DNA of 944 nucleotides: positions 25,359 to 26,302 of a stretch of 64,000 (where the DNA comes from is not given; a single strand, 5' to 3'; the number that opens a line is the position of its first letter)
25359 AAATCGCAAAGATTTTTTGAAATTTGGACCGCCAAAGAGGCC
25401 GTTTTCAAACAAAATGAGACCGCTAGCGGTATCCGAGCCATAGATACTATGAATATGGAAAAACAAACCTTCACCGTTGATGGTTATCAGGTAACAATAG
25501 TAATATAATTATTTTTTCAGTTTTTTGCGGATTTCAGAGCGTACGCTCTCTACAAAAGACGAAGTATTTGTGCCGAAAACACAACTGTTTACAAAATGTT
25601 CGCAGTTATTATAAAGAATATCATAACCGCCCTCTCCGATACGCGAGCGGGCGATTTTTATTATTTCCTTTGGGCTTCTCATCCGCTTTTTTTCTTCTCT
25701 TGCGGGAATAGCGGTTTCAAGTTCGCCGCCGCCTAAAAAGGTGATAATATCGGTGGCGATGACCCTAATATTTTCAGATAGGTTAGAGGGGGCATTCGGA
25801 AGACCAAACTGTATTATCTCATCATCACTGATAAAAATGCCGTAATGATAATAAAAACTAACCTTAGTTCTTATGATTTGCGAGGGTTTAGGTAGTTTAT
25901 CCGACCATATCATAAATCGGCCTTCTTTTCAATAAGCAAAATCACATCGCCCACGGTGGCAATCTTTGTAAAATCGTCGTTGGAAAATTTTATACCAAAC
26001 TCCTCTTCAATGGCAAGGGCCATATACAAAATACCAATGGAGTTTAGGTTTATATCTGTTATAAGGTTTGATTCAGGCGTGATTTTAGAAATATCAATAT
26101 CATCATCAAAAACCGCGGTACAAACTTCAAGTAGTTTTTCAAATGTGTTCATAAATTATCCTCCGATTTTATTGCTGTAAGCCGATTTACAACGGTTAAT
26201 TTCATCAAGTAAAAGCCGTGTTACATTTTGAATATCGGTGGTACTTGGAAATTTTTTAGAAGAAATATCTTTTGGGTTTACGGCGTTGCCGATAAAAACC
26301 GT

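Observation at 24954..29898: Uncharacterised carrier-protein-dependent lipid-acylation cassette: ANL-T didomain, tandem LPLAT, free carrier protein, LRAT/PLAAT homologue and Sfp-type PPTase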

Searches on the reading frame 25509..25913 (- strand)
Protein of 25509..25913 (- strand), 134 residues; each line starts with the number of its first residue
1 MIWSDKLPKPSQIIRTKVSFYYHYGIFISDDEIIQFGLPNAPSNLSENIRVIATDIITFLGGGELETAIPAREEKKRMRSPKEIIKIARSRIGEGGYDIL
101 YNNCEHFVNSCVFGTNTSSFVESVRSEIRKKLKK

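Call 3: search_protein_families(library=pfam, proteins=[window:25509-25913:-], max_evalue=0.01)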
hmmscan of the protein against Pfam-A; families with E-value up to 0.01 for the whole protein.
window:25509-25913:- (134 aa): 1 family
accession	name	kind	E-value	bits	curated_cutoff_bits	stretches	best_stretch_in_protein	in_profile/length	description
PF04970.19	LRAT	-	6.3e-18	65.7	24.3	1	8-116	3-119/120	Lecithin retinol acyltransferase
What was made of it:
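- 25509..25913 (-): LRAT/PLAAT-type papain-like Cys enzyme (134 aa, no TM segment). It has His23 (HYG) and Cys104 (NNCEHF). The second His of PLAAT3 is replaced by a conserved Gln (IIQFG). Pfam LRAT 65.7 bits (call 3).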

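Call 4: search_protein_families(library=ncbifam, proteins=[window:25509-25913:-], max_evalue=0.01)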
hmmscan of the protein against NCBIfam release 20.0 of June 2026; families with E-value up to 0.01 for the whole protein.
window:25509-25913:- (134 aa): 0 families

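Call 17: search_solved_structures(query=window:25509-25913:-, max_evalue=1, show_alignments=3)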
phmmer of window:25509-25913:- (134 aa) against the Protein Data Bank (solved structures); distinct sequences matched with E-value up to 1: 9.
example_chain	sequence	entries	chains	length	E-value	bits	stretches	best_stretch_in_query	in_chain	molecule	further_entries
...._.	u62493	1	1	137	7.3e-06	29.3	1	8-122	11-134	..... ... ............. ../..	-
4dot_A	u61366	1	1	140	7.4e-06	29.3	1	8-122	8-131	Group XVI phospholipase A2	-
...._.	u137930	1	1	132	1.1e-05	28.8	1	8-119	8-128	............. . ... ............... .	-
4dpz_X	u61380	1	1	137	2.9e-05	27.4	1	11-122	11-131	HRAS-like suppressor 2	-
7c3z_A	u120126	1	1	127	3e-05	27.4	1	8-115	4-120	HRAS-like suppressor 3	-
2kyt_A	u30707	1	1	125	3.2e-05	27.2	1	8-114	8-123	Group XVI phospholipase A2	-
4q95_A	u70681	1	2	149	0.00014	25.2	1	74-118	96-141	HRAS-like suppressor 3, Lecithin retinol acyltransferase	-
2lkt_A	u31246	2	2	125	0.00037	23.8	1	6-114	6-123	Retinoic acid receptor responder protein 3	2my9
7zot_A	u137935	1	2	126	0.00075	22.8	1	6-114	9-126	Phospholipase A and acyltransferase 4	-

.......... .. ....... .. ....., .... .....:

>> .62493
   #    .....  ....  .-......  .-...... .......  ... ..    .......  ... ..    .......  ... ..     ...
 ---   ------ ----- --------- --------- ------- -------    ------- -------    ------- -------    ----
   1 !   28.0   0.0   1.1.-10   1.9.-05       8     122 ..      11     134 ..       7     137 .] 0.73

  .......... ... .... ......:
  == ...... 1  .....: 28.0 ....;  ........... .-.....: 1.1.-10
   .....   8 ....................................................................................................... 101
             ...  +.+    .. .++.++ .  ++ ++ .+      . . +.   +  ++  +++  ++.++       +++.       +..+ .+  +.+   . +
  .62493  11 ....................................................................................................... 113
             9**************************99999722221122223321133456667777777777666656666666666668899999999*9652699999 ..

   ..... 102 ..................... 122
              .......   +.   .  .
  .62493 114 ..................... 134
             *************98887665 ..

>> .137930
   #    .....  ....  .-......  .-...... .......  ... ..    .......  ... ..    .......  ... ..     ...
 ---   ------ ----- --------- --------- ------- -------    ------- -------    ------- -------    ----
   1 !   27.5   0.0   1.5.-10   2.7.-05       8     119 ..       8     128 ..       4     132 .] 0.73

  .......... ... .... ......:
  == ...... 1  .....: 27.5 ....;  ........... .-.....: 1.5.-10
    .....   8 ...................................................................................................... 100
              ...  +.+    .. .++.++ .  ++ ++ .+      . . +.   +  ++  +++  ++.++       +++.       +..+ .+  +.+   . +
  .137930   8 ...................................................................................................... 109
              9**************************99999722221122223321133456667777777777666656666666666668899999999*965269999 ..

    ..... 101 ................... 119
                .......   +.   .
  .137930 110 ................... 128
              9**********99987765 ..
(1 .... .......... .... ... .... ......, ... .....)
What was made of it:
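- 25509..25913 (-): The sequence matches human PLAAT3/PLA2G16 (call 17).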

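Call 40: find_homologous_proteins(query=window:25509-25913:-, max_evalue=0.001)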
Query window:25509-25913:- (134 aa): 209 proteins with E <= 0.001 among 211 candidates; the best 120 are listed.
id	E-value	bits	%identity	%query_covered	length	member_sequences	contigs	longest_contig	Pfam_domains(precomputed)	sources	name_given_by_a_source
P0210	5.5e-82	290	99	100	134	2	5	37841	PF04970.20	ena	-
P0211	2.6e-68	246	82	100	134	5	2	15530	PF04970.20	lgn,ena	-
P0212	1.7e-65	237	80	100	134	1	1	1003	PF04970.20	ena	-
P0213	4.1e-60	219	73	100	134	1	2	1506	PF04970.20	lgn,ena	-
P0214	4.1e-60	219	73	100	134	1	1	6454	PF04970.20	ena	-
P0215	7.3e-60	219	72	100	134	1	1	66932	PF04970.20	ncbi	-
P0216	1.2e-58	215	72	100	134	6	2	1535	PF04970.20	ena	-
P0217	5.0e-58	213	69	100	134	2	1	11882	PF04970.20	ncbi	-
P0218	5.6e-57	209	69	100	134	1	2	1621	PF04970.20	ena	-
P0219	5.8e-57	209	72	100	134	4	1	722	PF04970.20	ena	-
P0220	7.4e-57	209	70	100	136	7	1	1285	PF04970.20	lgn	-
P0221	9.1e-57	209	70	100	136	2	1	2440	PF04970.20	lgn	-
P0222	1.0e-56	208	68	99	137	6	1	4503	PF04970.20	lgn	-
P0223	1.7e-56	208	67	93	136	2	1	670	PF04970.20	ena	-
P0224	1.8e-56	208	69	100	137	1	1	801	PF04970.20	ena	-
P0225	4.2e-56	206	70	100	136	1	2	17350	PF04970.20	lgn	-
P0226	4.7e-56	206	69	100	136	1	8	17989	PF04970.20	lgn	-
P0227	5.9e-56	206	67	100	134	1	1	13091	PF04970.20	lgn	-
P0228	6.9e-56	206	70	99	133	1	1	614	PF04970.20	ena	-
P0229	7.1e-56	206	69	99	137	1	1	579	PF04970.20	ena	-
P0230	2.1e-55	204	69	93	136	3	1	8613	PF04970.20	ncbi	-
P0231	3.3e-55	204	69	100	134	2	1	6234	PF04970.20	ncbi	-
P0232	1.5e-54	201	70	100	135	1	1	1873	PF04970.20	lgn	-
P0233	2.1e-54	201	67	99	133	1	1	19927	PF04970.20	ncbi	-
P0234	2.2e-54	201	67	99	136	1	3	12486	PF04970.20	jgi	-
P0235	2.6e-54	201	66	100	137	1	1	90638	PF04970.20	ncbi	-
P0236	1.2e-53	198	66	100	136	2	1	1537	PF04970.20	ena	-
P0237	1.5e-53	198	68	99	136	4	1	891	PF04970.20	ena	-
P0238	1.7e-53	198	66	99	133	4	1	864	PF04970.20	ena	-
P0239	2.7e-53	197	66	100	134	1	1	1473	PF04970.20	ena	-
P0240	2.7e-53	197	66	100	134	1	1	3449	PF04970.20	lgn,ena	-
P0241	2.8e-53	197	66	100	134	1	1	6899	PF04970.20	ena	-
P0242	5.2e-53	196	66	100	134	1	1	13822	PF04970.20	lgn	-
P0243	5.4e-53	196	66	100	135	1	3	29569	PF04970.20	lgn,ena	-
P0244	5.5e-53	196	65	100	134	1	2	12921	PF04970.20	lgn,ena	-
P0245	7.1e-53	196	66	100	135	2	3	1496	PF04970.20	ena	-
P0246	7.2e-53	196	65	100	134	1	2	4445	PF04970.20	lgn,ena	-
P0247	7.3e-53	196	66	94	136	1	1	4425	PF04970.20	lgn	-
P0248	1.0e-52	196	66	100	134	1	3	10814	PF04970.20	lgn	-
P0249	1.0e-52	196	65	100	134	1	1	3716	PF04970.20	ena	-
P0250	1.1e-52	195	66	94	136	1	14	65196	PF04970.20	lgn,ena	-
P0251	1.2e-52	195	66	94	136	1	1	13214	PF04970.20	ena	-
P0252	1.2e-52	195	66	99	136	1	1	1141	PF04970.20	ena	-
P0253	1.4e-52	195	65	100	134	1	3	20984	PF04970.20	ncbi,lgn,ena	-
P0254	1.6e-52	195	65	94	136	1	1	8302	PF04970.20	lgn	-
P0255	1.7e-52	195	65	99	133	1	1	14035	PF04970.20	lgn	-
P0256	2.6e-52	194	65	100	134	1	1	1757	PF04970.20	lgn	-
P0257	2.7e-52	194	64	100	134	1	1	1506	PF04970.20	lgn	-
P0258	2.7e-52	194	65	100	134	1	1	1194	PF04970.20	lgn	-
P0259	2.7e-52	194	65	100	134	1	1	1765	PF04970.20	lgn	-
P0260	3.1e-52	194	66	99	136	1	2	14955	PF04970.20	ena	-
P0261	3.2e-52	194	65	100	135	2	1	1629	PF04970.20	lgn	-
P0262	3.7e-52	194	64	100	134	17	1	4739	PF04970.20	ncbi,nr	ncbi:MAG: lecithin retinol acyltransferase family protein [Clostridia bacterium]|nr:lecithin retinol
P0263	3.7e-52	194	64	100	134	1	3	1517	PF04970.20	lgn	-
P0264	5.1e-52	193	65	100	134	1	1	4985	PF04970.20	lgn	-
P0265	5.1e-52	193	65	100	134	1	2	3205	PF04970.20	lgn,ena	-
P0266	5.3e-52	193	66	100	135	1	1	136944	PF04970.20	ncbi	-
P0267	5.8e-52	193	65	94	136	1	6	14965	PF04970.20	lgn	-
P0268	6.2e-52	193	65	99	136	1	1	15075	PF04970.20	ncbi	-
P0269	1.1e-51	192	65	99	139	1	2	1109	PF04970.20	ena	-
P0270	1.3e-51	192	66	100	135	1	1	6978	PF04970.20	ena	-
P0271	1.4e-51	192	64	100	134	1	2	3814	PF04970.20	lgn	-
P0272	1.4e-51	192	63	100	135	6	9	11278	PF04970.20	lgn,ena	-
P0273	1.4e-51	192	65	100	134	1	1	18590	PF04970.20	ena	-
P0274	1.6e-51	192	65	99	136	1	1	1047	PF04970.20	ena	-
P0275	1.9e-51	191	63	100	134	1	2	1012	PF04970.20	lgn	-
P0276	2.0e-51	191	63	100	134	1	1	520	PF04970.20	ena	-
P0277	2.3e-51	191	67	100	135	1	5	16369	PF04970.20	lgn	-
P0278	2.8e-51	191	64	100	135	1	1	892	PF04970.20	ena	-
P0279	5.0e-51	190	64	100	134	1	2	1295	PF04970.20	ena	-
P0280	7.2e-51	190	64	93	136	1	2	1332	PF04970.20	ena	-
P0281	7.5e-51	189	63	100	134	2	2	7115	PF04970.20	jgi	jgi:hypothetical protein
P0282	7.8e-51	189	63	100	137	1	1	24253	PF04970.20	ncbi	-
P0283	9.2e-51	189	66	100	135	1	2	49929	PF04970.20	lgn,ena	-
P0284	9.3e-51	189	64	99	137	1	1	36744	PF04970.20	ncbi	-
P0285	9.6e-51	189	63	100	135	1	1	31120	PF04970.20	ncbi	-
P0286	1.0e-50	189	62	100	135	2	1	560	PF04970.20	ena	-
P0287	1.1e-50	189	64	100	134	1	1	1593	PF04970.20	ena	-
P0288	1.6e-50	188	64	100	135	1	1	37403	PF04970.20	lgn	-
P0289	1.8e-50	188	63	100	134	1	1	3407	PF04970.20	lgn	-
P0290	2.8e-50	188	63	99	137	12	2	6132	PF04970.20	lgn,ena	-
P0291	3.7e-50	187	60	100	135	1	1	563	PF04970.20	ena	-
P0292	5.2e-50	187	60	100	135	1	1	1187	PF04970.20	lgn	-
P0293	5.3e-50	187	62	100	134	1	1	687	PF04970.20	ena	-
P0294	5.7e-50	187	63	100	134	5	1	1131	PF04970.20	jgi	jgi:hypothetical protein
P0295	6.7e-50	186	63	100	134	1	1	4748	PF04970.20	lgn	-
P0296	1.0e-49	186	62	100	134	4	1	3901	PF04970.20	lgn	-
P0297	1.0e-49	186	63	100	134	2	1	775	PF04970.20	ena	-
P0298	1.1e-49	186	66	100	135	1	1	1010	PF04970.20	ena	-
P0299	1.4e-49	185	60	100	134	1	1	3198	PF04970.20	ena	-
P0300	1.9e-49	185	62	100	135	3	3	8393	PF04970.20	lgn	-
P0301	2.1e-49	185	64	99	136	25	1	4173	PF04970.20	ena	-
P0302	3.3e-49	184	64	100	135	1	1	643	PF04970.20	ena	-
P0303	3.5e-49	184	64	99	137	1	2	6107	PF04970.20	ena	-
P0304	3.7e-49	184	60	100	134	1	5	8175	PF04970.20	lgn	-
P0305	3.7e-49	184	60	100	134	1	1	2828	PF04970.20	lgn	-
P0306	3.9e-49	184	60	100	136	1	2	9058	PF04970.20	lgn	-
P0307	4.3e-49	184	63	99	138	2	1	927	PF04970.20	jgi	-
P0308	5.1e-49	184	62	100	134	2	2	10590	PF04970.20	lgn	-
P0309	5.2e-49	183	62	100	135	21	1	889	PF04970.20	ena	-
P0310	5.2e-49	183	62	100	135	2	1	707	PF04970.20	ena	-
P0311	6.7e-49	183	60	100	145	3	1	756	PF04970.20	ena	-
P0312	7.1e-49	183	60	100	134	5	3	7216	PF04970.20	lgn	-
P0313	9.7e-49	183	61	100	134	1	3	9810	PF04970.20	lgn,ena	-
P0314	1.1e-48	182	64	100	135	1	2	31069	PF04970.20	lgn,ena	-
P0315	1.2e-48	182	63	100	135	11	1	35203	PF04970.20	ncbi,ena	-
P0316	1.3e-48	182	61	100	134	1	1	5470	PF04970.20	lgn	-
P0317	1.5e-48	182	63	100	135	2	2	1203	PF04970.20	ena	-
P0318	2.6e-48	181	58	100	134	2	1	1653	PF04970.20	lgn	-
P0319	2.9e-48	181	60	100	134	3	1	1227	PF04970.20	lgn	-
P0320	3.2e-48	181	57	100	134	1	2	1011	PF04970.20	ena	-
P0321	3.4e-48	181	62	100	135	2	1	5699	PF04970.20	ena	-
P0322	3.6e-48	181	59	100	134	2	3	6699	PF04970.20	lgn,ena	-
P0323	3.9e-48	181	57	100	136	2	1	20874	PF04970.20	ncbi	-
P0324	4.9e-48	180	59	100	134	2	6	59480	PF04970.20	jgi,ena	-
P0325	5.0e-48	180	60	100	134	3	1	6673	PF04970.20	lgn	-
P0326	5.8e-48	180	60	100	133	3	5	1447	PF04970.20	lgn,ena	-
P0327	8.1e-48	180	63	100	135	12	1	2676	PF04970.20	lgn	-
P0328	8.5e-48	180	60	100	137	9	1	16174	PF04970.20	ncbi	-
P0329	8.8e-48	180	62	100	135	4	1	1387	PF04970.20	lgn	-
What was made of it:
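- Tried and rejected: Finding LRAT homologues in other genomic contexts to infer the enzyme's role: the search returned only close cassette-type homologues, 209 proteins (call 40).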

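Call 72: predict_structure(alignment_id=A3)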
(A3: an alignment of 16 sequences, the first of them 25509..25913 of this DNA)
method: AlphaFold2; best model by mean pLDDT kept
length: 134 residues; sequences in the alignment: 16
mean_pLDDT: 85.6   pTM: 0.80
mean pLDDT of the five models: 85.6, 84.0, 82.0, 79.8, 79.5
residues with pLDDT >= 90: 62; 70-90: 58; 50-70: 14; < 50: 0
segments of 3 or more residues with pLDDT < 50: none
pLDDT, mean of each block of 10 residues (from residue 1): 93 87 91 78 66 89 90 92 96 79 84 87 84 79
secondary structure, 60 per line:
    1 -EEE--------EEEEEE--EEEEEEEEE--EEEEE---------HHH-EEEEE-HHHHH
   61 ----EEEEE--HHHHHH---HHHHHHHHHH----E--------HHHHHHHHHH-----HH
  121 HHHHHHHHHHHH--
elements in order: E2-4 E13-18 E21-29 E32-36 E50-54 H56-60 E65-69 H72-77 H81-90 H104-113 H119-132

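Call 74: fold_search(model_id=the predicted structure, library=pdb)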
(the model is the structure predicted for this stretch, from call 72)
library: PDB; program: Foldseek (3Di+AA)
matches with E <= 10: 314; with E <= 0.001: 11
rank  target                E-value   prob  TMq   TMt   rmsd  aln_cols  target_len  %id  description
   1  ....                  1.3e-06  1.00  0.62  0.79   3.2       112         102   25  Crystal structure of human AdPLA to 2.65 A resolution (released 2012-06-06)
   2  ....                  1.7e-06  1.00  0.63  0.78   3.1       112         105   23  Crystal structure of N-terminal catalytic domain of human PLAAT3 (released 2023-04-26)
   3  7zot_A                2.1e-06  1.00  0.65  0.73   3.2       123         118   24  crystal structure of PLAAT4 N-terminal domain (released 2022-10-26)
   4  4dot                  7.9e-06  1.00  0.57  0.72   3.7       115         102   23  Crystal structure of human HRASLS3. (released 2012-05-30)
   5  4dpz                  1.4e-05  1.00  0.62  0.75   3.7       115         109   23  Crystal structure of human HRASLS2 (released 2012-05-30)
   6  7c3z                  2.2e-05  1.00  0.53  0.67   4.0       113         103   25  The structure of class II tumor suppressor protein H-REV107 (released 2021-05-19)
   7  2kyt_MODEL_1_A        3.3e-05  1.00  0.63  0.67   3.9       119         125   24  Solution structure of the H-REV107 N-terminal domain (released 2010-11-03)
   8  2lkt_MODEL_1_A        2.1e-04  1.00  0.60  0.64   4.4       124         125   22  Solution structure of N-terminal domain of human TIG3 in 2 M UREA (released 2012-10-24)
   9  4q95_A                4.8e-04  1.00  0.50  0.48  13.7       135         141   21  Crystal structure of HRASLS3/LRAT chimeric protein (released 2014-10-29)
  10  8iuf_E7               6.0e-04  1.00  0.66  0.38   3.3       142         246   15  Cryo-EM structure of Euglena gracilis super-complex I+III2+IV, composite (released 2024-02-28)
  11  4q95_B                7.6e-04  1.00  0.49  0.52  13.0       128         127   23  Crystal structure of HRASLS3/LRAT chimeric protein (released 2014-10-29)
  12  7zv1_C                3.6e-02  0.89  0.37  0.46   5.9       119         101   16  Crystal Structure of Aichivirus A 2A protein L64M, L109M mutant (released 2023-05-31)
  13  7zv6_B                4.1e-02  0.98  0.46  0.50   6.9       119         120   19  Crystal Structure of Aichivirus A 2A protein (released 2023-05-24)
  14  7zv6_C                4.1e-02  0.97  0.43  0.50   5.3       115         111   21  Crystal Structure of Aichivirus A 2A protein (released 2023-05-24)
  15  7zv1_A                1.4e-01  0.95  0.45  0.53   4.9       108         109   21  Crystal Structure of Aichivirus A 2A protein L64M, L109M mutant (released 2023-05-31)
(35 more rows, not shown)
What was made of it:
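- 25509..25913 (-): The AF2 model (pLDDT 85.6, pTM 0.80) is closest to PLAAT3, PLAAT4 and PLAAT2, with TM 0.73-0.79 (calls 72, 74).
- On LRAT/PLAAT family (PF04970): The model is closest to PLAAT3/4/2, with TM 0.73-0.79 (call 74).
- Closest known: Mammalian PLAAT/HRASLS and LRAT enzymes. Same: The best sequence and structure matches are PLAAT3, PLAAT4 and PLAAT2 (calls 17, 74).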

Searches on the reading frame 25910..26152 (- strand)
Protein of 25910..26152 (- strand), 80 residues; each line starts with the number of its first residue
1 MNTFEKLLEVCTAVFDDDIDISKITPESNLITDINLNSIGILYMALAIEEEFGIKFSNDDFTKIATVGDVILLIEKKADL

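Call 3: search_protein_families(library=pfam, proteins=[window:25910-26152:-], max_evalue=0.01)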
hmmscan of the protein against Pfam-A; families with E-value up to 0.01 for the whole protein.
window:25910-26152:- (80 aa): 2 families
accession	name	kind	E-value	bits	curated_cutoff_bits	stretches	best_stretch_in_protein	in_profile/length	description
PF00550.31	PP-binding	-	9.6e-08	32.6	20.8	1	19-71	13-64/67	Phosphopantetheine attachment site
PF21188.2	BRR2_plug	-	0.0067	17.2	25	0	2-20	3-21/69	Pre-mRNA-splicing helicase BRR2 plug domain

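Call 4: search_protein_families(library=ncbifam, proteins=[window:25910-26152:-], max_evalue=0.01)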
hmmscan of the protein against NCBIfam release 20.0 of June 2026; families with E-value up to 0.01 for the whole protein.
window:25910-26152:- (80 aa): 16 families
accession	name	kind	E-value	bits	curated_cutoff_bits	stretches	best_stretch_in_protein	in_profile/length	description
NF002148.0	PRK00982.1-2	subfamily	3.8e-13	49.1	71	1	5-78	7-78/79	acyl carrier protein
NF002150.0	PRK00982.1-4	subfamily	6.5e-12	45.5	66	1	3-78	6-79/80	acyl carrier protein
TIGR00517.1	acyl_carrier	equivalog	1.6e-11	43.9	70.45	1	18-77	17-76/77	acyl carrier protein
NF004533.0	PRK05883.1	equivalog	1.5e-10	40.8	72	1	16-73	35-92/100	acyl carrier protein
NF003757.0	PRK05350.1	equivalog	4e-10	39.7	65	1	5-76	5-78/83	acyl carrier protein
NF002147.0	PRK00982.1-1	equivalog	9.2e-10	38.2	84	1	19-77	22-80/83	acyl carrier protein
NF005079.0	PRK06508.1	equivalog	3e-09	37.1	83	1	2-68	3-67/93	acyl carrier protein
NF040636.1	AcpM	exception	4.6e-09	36.2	146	1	18-76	19-77/93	meromycolate extension acyl carrier protein AcpM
NF006031.0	PRK08172.1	equivalog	5.3e-09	36.6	76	1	19-77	19-77/82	acyl carrier protein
NF002151.0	PRK00982.1-5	equivalog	5.7e-09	36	92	1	18-78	17-77/78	acyl carrier protein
NF058660.1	cispen_ACP_AmcB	equivalog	1.3e-07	31.7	80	1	19-77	18-78/80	cispentacin biosynthesis acyl carrier protein AmcB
NF002149.0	PRK00982.1-3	equivalog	4e-06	26.7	106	1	18-77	17-76/78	acyl carrier protein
NF009104.0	PRK12449.1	equivalog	5.6e-06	26.2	70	1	4-77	7-78/80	acyl carrier protein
NF006617.0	PRK09184.1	subfamily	0.00018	21.5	70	1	17-60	29-75/96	phosphopantetheine-binding protein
TIGR04069.1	ocin_ACP_rel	hypoth_equivalog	0.0014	19.1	70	1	3-60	2-61/77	peptide maturation system acyl carrier-related protein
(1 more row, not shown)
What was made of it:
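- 25910..26152 (-): Free 80-aa acyl carrier protein. The Ser lies in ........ and the pI is 4.05. NCBIfam ACP models score 49 bits, below the equivalog cut-offs (calls 3, 4).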
